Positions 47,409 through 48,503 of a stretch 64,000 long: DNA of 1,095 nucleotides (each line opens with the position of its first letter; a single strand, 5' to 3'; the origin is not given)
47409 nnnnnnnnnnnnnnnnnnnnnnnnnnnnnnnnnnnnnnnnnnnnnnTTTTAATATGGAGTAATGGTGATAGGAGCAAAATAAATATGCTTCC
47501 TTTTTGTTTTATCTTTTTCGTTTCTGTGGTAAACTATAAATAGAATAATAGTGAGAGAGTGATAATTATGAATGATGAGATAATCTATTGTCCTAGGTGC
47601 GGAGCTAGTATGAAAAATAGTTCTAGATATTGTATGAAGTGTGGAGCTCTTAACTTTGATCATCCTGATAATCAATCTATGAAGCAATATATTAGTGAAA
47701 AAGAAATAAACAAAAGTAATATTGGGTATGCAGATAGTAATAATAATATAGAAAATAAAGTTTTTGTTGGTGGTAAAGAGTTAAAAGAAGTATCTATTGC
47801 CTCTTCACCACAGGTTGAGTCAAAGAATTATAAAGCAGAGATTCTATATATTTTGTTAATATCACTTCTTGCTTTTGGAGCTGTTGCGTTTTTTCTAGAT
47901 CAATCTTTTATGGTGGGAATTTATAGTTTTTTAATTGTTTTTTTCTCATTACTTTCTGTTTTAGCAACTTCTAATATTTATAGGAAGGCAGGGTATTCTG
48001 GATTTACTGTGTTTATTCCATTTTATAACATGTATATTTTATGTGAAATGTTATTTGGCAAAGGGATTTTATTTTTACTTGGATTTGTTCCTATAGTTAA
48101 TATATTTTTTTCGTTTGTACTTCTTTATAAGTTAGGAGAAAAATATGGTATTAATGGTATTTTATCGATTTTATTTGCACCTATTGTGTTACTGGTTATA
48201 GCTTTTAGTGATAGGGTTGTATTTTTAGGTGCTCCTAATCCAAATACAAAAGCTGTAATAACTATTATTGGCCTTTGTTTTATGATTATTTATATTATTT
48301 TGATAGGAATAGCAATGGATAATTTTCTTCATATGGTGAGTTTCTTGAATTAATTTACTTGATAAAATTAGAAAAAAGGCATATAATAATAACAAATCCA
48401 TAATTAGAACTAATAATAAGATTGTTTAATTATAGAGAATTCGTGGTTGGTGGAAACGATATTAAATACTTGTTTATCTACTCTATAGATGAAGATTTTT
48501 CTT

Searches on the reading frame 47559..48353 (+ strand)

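Call 3: search_protein_families(library=pfam, proteins=[window:47559-48353:+], max_evalue=0.1)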
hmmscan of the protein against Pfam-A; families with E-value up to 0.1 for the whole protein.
window:47559-48353:+ (264 aa): 7 families
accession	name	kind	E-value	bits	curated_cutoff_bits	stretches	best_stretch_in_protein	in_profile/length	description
PF18936.5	DUF5684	-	1.1e-10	42.5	27.4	1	152-224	4-80/81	Family of unknown function (DUF5684)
PF13240.11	Zn_Ribbon_1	-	1.9e-06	27.9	25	1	10-30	1-21/23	zinc-ribbon domain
PF17032.10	Zn_ribbon_15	-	0.0015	19.7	28.9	1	4-29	48-73/73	zinc-ribbon family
PF13248.11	Zn_ribbon_3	-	0.0016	18.2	27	1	9-30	3-24/26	zinc-ribbon domain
PF12773.13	DZR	-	0.0018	18.8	27.3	1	11-29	27-45/45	Double zinc ribbon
PF24463.1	DUF7577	-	0.031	14.3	28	1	9-30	3-24/27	Domain of unknown function (DUF7577)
PF02591.20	Zn_ribbon_9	-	0.074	13.6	29.1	1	2-16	17-31/33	C4-type zinc ribbon domain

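Call 4: search_protein_families(library=ncbifam, proteins=[window:47559-48353:+], max_evalue=0.1)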
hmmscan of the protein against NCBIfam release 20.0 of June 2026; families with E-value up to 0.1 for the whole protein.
window:47559-48353:+ (264 aa): 3 families
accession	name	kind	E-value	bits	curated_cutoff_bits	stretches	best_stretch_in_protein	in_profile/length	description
NF049953.1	ribbon_DG_selen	exception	0.018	15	130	1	6-67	3-65/172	zinc ribbon-containing (seleno)protein DG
NF003214.0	PRK04179.1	equivalog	0.025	14.4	71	1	9-29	18-39/62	50S ribosomal protein L37e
NF033497.1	rubre_like_arch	subfamily_domain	0.044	13.5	32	0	11-20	19-28/34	rubrerythrin-like domain-containing protein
